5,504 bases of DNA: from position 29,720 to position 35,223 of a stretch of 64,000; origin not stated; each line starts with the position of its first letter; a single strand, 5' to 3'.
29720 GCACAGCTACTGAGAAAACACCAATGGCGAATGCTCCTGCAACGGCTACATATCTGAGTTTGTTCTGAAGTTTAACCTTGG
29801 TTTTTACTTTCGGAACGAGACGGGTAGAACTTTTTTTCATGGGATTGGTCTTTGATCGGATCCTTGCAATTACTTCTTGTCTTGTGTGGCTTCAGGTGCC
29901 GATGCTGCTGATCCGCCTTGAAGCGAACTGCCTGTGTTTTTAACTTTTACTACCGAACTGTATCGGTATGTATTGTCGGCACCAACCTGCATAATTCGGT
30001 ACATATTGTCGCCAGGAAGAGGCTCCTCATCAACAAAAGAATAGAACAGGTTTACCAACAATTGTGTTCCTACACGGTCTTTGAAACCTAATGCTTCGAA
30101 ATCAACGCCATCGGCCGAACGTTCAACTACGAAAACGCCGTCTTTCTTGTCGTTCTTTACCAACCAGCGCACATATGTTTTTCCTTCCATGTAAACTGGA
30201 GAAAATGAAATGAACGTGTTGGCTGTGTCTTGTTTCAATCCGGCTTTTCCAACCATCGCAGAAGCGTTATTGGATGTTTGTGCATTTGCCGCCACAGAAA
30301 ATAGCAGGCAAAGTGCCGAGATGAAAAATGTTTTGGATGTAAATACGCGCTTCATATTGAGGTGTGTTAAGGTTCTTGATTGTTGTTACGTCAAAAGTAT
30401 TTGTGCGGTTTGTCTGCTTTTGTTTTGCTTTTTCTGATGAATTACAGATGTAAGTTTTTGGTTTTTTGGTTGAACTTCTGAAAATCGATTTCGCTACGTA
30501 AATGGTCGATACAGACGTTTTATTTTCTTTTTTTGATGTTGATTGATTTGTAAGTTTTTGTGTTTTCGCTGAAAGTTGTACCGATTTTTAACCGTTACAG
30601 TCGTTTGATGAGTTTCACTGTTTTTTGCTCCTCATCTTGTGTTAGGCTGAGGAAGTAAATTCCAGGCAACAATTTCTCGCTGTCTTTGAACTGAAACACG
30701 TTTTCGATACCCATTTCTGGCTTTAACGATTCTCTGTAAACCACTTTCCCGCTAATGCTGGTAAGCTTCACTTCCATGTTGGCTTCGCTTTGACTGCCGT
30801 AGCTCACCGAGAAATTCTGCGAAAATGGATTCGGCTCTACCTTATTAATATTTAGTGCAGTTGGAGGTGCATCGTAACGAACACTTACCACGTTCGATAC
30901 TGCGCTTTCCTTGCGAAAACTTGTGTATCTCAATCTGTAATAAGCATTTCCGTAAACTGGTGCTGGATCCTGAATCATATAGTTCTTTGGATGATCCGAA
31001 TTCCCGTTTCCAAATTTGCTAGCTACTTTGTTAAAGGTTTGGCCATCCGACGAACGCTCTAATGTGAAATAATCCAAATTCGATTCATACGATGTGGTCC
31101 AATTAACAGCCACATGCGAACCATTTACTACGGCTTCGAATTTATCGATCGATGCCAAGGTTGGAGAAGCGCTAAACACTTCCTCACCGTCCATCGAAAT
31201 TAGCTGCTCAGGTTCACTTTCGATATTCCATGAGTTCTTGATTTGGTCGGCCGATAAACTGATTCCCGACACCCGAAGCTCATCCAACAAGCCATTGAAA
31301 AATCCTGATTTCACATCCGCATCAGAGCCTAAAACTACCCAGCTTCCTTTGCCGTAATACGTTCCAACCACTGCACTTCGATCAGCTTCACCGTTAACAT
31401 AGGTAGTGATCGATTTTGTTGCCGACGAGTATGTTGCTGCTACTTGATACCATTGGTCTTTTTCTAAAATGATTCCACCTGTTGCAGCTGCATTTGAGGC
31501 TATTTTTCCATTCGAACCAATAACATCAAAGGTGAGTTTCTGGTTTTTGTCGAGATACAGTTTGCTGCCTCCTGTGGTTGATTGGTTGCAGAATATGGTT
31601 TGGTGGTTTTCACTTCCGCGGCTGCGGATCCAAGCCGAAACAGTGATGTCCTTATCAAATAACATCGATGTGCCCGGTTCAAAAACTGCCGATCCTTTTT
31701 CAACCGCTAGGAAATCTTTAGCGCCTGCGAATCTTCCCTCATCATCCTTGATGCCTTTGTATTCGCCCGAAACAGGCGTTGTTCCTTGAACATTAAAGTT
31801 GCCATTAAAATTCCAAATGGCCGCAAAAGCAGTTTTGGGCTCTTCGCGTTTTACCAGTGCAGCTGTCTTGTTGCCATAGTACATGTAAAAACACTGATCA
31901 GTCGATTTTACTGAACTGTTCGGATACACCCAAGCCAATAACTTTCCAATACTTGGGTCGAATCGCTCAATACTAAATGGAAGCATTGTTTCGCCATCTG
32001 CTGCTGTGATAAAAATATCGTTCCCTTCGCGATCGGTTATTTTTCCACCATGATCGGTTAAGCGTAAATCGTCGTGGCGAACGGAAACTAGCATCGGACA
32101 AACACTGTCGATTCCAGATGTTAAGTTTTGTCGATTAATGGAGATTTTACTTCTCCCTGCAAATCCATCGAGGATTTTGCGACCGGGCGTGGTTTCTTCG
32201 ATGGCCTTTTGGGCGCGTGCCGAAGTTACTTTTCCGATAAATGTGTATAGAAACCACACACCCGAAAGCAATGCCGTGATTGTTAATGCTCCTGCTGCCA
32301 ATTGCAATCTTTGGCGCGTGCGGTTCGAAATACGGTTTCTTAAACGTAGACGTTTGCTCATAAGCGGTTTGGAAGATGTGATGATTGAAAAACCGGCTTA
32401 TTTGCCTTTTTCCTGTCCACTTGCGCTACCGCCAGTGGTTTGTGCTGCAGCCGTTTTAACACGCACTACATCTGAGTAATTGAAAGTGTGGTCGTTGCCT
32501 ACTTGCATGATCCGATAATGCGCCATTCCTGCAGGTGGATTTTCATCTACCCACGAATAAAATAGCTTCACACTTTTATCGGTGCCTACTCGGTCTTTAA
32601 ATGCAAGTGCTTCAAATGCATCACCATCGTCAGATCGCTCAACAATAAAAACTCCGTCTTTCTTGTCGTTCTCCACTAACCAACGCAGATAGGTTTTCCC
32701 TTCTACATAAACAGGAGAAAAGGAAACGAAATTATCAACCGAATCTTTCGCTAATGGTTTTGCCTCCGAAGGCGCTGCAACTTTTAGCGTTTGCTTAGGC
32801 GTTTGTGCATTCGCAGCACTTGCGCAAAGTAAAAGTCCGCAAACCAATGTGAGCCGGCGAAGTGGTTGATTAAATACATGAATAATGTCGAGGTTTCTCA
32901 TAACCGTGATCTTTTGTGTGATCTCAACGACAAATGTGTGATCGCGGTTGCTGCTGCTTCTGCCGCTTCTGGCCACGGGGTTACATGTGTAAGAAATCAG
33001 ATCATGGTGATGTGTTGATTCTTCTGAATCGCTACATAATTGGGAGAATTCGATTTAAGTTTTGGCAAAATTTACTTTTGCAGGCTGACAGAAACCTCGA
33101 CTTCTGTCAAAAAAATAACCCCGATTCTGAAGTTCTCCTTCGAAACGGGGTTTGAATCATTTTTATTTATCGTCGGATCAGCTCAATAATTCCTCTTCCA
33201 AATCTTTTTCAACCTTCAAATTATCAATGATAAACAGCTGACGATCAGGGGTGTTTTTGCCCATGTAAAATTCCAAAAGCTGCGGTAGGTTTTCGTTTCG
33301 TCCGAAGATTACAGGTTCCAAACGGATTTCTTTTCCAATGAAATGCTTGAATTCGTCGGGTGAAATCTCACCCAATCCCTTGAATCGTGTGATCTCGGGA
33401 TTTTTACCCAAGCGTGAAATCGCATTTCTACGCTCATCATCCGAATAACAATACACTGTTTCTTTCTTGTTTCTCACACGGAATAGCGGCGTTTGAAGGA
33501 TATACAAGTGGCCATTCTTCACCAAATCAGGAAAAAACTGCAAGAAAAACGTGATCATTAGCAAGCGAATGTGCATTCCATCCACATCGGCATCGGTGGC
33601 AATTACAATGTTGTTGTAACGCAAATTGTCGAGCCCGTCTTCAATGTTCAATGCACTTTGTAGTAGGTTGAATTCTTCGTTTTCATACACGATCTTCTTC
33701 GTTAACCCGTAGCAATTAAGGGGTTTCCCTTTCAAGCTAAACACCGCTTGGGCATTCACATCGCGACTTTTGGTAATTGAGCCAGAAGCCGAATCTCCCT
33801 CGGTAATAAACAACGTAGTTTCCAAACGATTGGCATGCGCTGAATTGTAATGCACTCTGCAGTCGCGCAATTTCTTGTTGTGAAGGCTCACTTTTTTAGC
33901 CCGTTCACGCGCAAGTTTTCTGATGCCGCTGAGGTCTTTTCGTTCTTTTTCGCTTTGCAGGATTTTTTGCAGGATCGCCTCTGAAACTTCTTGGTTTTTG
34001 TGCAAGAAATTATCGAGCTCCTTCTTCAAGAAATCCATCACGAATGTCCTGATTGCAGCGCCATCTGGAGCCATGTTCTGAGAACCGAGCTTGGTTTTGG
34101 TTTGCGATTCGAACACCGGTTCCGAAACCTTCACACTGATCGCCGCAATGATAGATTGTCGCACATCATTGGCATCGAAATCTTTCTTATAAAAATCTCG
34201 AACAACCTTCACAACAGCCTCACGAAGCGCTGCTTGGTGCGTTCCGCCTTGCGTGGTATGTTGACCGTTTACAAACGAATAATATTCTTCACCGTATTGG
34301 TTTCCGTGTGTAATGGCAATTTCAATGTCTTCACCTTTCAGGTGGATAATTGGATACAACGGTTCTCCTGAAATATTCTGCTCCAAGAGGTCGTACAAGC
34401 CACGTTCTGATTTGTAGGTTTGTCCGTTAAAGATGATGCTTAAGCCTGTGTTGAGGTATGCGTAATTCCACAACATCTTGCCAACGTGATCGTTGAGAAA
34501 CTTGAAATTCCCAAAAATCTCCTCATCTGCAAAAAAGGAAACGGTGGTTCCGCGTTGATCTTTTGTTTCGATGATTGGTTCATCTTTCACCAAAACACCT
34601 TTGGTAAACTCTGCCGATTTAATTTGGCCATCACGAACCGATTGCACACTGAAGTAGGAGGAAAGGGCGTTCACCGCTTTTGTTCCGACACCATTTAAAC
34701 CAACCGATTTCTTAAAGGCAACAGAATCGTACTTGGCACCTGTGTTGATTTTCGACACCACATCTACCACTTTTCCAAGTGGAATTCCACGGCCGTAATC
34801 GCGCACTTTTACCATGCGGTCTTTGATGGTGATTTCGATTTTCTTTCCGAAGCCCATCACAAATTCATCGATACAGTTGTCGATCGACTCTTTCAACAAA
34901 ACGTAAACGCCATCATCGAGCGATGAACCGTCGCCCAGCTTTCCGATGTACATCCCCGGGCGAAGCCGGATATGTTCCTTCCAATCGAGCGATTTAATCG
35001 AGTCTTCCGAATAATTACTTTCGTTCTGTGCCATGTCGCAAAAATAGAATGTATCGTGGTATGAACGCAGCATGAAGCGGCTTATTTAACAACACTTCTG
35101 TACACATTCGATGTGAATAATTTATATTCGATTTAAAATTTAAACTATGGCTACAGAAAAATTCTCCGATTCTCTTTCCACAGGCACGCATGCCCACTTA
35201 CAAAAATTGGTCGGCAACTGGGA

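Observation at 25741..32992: Three tandem copies of an undescribed two-gene cassette: a small secreted Ig-like protein plus a DUF2341-LamG T9SS cargo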

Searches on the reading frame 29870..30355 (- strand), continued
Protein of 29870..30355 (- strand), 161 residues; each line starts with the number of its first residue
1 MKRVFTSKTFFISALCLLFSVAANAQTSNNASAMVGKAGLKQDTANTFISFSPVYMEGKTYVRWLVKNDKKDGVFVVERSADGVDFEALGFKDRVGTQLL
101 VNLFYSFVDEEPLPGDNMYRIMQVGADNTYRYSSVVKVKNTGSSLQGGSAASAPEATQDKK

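Call 48: find_encoding_contigs(protein=P0124, flank=7000, max_places=1)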
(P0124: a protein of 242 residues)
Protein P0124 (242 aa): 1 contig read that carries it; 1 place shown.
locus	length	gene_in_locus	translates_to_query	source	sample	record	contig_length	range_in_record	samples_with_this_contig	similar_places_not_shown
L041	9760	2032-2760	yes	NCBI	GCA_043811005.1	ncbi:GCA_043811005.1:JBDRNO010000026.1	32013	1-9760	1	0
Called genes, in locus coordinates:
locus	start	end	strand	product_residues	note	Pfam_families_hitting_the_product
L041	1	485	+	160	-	?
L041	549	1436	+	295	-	PF07661:MORN_2 (weak)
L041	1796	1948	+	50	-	-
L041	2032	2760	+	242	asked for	-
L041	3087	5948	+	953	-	PF00801:PKD (weak), PF18911:PKD_4, PF18962:Por_Secre_tail (weak)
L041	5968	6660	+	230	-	PF00072:Response_reg, PF00196:GerE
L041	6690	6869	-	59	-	-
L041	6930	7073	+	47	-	-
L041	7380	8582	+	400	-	PF17803:Cadherin_4, PF17892:Cadherin_5, PF17963:Big_9, PF18962:Por_Secre_tail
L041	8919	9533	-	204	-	PF01712:dNK, PF02223:Thymidylate_kin (faint), PF13238:AAA_18 (weak), PF13521:AAA_28 (faint)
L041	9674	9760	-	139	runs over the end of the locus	PF01894:YjbQ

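Call 67: find_encoding_contigs(protein=P0389, flank=6000, max_places=1)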
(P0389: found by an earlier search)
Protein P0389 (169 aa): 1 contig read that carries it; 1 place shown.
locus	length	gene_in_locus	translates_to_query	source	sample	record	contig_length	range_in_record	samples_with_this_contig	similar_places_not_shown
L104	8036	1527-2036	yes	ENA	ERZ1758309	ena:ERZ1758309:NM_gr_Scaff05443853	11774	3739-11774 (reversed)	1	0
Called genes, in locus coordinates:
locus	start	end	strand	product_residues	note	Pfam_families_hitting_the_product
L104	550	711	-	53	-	-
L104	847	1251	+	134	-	PF00072:Response_reg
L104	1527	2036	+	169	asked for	-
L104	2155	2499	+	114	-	-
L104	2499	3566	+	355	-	PF00571:CBS (weak), PF00512:HisKA (weak), PF02518:HATPase_c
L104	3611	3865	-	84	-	-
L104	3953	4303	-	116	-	-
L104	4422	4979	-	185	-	PF00072:Response_reg (weak), PF00196:GerE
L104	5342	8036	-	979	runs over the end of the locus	PF02811:PHP, PF07733:DNA_pol3_alpha, PF17657:DNA_pol3_finger, PF14579:HHH_6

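Call 68: find_encoding_contigs(protein=P0391, flank=6000, max_places=1)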
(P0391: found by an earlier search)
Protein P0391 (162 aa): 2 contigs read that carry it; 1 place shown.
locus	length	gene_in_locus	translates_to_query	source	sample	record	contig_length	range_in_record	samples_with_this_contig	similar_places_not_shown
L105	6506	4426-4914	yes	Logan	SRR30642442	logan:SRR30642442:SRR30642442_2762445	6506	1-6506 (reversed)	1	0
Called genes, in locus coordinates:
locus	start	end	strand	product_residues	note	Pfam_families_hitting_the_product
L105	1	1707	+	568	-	?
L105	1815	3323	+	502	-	PF08447:PAS_3 (weak), PF00512:HisKA, PF02518:HATPase_c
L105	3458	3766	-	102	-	-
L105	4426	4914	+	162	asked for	-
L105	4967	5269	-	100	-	-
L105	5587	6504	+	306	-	?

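Call 81: search_protein_families(library=phrogs, proteins=[window:29870-30355:-], max_evalue=0.001)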
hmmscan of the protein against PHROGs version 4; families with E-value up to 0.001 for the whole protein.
window:29870-30355:- (161 aa): 0 families

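Call 82: search_protein_families(library=padloc, proteins=[window:29870-30355:-], max_evalue=0.001)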
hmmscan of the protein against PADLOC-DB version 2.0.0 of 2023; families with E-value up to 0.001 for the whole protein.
window:29870-30355:- (161 aa): 0 families

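Call 85: search_protein_families(library=pfam, alignment_id=A2, max_evalue=0.1)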
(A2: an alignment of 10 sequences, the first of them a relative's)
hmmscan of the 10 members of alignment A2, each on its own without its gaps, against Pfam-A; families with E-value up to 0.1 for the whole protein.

A. member 1, P0130 (160 aa): 0 families

B. families by the number of members that match (of 10 scanned): 0 families

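Call 86: search_protein_families(library=ncbifam, alignment_id=A2, max_evalue=0.1)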
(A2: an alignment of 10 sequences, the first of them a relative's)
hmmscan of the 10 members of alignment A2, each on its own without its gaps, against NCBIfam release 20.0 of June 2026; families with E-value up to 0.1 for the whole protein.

A. member 1, P0130 (160 aa): 0 families

B. families by the number of members that match (of 10 scanned): 6 families
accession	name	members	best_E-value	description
NF052318.1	T9SS_sortase_N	2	0.051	type IX secretion system sortase PorU, long form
NF041207.1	tRNA_bind_PBP11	1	0.02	tRNA-binding protein Pbp11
NF040734.1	CC-COOH_SaoC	1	0.034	Cys-Cys-COOH (seleno)protein SaoC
NF049950.1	IsopEpoxGlthnTfaseIsoI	1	0.047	iIsoprene-epoxide--glutathione S-transferase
TIGR04566.1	myxo_TraA_Nterm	1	0.062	outer membrane exchange protein TraA family protein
NF010601.0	PRK13997.1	1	0.084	K(+)-transporting ATPase subunit C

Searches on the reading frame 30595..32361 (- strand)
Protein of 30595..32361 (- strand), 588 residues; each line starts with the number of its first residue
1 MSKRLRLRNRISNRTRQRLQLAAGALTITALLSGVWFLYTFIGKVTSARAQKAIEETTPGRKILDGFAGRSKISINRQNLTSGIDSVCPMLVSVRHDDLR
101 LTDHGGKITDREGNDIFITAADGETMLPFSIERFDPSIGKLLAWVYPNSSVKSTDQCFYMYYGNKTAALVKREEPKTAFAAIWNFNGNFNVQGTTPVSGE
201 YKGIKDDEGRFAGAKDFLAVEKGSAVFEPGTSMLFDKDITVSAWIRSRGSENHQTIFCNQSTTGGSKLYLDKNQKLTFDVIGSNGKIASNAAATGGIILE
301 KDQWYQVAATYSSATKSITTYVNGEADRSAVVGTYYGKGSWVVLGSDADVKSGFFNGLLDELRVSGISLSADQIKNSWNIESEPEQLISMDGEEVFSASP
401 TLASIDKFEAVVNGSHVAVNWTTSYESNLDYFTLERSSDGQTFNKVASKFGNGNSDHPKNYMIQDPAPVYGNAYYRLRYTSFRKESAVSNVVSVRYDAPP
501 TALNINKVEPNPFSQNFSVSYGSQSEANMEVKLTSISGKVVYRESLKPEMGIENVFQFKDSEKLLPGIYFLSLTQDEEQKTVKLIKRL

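Call 3: search_protein_families(library=pfam, proteins=[window:30595-32361:-], max_evalue=1)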
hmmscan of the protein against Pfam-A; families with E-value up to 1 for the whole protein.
window:30595-32361:- (588 aa): 3 families
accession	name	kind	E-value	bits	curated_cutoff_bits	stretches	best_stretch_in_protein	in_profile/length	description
PF13385.13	Laminin_G_3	-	7.1e-25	88.4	27.6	1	234-375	15-151/151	Concanavalin A-like lectin/glucanases superfamily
PF18962.6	Por_Secre_tail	-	7.8e-08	32.9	27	1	510-585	3-74/75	Secretion system C-terminal sorting domain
PF10102.14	DUF2341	-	2.7e-06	28.2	23.4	1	113-171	2-59/84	Domain of unknown function (DUF2341)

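Call 4: search_protein_families(library=ncbifam, proteins=[window:30595-32361:-], max_evalue=1)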
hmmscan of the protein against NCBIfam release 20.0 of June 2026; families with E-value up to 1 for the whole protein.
window:30595-32361:- (588 aa): 4 families
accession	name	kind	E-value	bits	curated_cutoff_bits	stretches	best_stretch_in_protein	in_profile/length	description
TIGR04183.1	Por_Secre_tail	domain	3.4e-10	39.8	23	1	510-587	3-72/72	T9SS type A sorting domain-containing protein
NF038113.1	T9SSA_dep_M36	equivalog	9.9e-06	24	885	1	504-586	791-868/869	T9SS-dependent M36 family metallopeptidase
NF052521.1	TafC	equivalog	7.9e-05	21.9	410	1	230-379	209-361/373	TafC family fimbrial protein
NF052323.1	T9SSA_dep_M6i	equivalog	0.00058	17.9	600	1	510-586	962-1038/1043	T9SS-dependent M6-like inactivated metalloprotease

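Call 81: search_protein_families(library=phrogs, proteins=[window:30595-32361:-], max_evalue=0.001)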
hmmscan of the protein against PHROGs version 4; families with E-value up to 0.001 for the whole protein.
window:30595-32361:- (588 aa): 2 families
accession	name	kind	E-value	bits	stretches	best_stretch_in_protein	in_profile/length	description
phrog_13163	-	tail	3.4e-06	26.3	1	238-365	579-700/976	baseplate wedge subunit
phrog_2448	-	unknown function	0.00024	21.4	1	264-327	76-141/335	-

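Call 82: search_protein_families(library=padloc, proteins=[window:30595-32361:-], max_evalue=0.001)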
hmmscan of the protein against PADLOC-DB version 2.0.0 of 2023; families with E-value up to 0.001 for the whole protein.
window:30595-32361:- (588 aa): 0 families

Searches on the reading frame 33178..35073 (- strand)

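Call 71: search_protein_families(library=pfam, proteins=[window:33178-35073:-], max_evalue=0.0001)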
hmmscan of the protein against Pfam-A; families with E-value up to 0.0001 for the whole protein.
window:33178-35073:- (631 aa): 3 families
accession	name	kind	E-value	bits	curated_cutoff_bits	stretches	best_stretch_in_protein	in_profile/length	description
PF00204.31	DNA_gyraseB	-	6.5e-32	110.8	27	1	246-380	24-166/173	DNA gyrase B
PF01751.28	Toprim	-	1.7e-14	54.2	23.1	1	420-527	1-95/96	Toprim domain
PF02518.31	HATPase_c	-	1.4e-07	32.3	26.4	1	55-184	5-109/111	Histidine kinase-, DNA gyrase B-, and HSP90-like ATPase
